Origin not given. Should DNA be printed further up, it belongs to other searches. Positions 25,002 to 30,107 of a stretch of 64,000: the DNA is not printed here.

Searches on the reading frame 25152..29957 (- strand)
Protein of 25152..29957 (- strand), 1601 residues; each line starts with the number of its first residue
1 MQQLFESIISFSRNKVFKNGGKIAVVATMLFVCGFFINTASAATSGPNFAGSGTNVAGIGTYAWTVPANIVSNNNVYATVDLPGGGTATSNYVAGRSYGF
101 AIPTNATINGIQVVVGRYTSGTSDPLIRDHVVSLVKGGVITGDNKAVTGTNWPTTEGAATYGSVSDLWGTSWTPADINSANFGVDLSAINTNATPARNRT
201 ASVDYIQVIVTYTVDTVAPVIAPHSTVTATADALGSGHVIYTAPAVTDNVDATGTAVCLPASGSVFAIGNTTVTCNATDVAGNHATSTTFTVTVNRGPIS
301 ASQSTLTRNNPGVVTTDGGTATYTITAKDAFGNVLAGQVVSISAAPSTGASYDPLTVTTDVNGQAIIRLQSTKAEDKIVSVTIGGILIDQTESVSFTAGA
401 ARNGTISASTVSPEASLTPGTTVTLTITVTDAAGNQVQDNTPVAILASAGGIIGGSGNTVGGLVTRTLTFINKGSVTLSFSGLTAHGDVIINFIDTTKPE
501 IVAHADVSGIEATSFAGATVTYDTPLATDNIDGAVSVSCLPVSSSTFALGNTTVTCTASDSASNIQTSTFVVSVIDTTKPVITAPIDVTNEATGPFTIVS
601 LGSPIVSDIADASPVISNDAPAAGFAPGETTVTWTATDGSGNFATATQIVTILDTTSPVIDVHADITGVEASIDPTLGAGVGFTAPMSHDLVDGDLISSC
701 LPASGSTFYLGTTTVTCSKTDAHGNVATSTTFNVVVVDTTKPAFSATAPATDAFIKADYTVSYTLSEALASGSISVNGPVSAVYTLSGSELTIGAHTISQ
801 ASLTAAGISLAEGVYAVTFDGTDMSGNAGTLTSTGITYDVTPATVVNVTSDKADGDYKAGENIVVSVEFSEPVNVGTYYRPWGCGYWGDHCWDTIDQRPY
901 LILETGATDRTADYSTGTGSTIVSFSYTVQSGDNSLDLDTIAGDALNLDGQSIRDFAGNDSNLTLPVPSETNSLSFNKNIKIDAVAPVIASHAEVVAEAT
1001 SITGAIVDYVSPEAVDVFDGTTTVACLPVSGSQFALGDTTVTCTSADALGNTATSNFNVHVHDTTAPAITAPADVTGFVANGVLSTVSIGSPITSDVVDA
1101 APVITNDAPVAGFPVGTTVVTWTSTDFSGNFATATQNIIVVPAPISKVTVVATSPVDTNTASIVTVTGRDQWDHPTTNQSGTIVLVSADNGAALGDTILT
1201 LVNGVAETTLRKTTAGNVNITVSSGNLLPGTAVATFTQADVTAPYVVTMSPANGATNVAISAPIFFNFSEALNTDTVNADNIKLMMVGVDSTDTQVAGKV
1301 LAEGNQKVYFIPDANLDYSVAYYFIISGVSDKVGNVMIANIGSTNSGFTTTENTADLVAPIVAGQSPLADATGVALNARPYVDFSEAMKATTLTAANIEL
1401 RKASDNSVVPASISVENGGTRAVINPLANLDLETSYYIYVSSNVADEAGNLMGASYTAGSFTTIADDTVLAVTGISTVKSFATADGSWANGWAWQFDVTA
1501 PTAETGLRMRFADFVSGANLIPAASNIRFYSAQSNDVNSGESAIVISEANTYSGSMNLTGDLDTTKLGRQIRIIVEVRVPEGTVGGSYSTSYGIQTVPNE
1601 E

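Call 29: search_protein_families(library=pfam, proteins=[window:25152-29957:-], max_evalue=0.001)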
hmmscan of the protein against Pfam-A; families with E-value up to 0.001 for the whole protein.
window:25152-29957:- (1601 aa): 4 families
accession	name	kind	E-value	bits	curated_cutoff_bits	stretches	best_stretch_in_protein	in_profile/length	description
PF02494.22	HYR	-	3.4e-45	152.7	21.7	6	214-294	1-81/81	HYR domain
PF13205.12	Big_5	-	3.1e-29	102.2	23.6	2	1358-1463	3-105/105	Bacterial Ig-like domain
PF02369.22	Big_1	-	4.8e-11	43.1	34.9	1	304-397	2-93/93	Bacterial Ig-like domain (group 1)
PF09134.16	Invasin_D3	-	1.5e-08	35.5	33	1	301-399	2-98/98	Invasin, domain 3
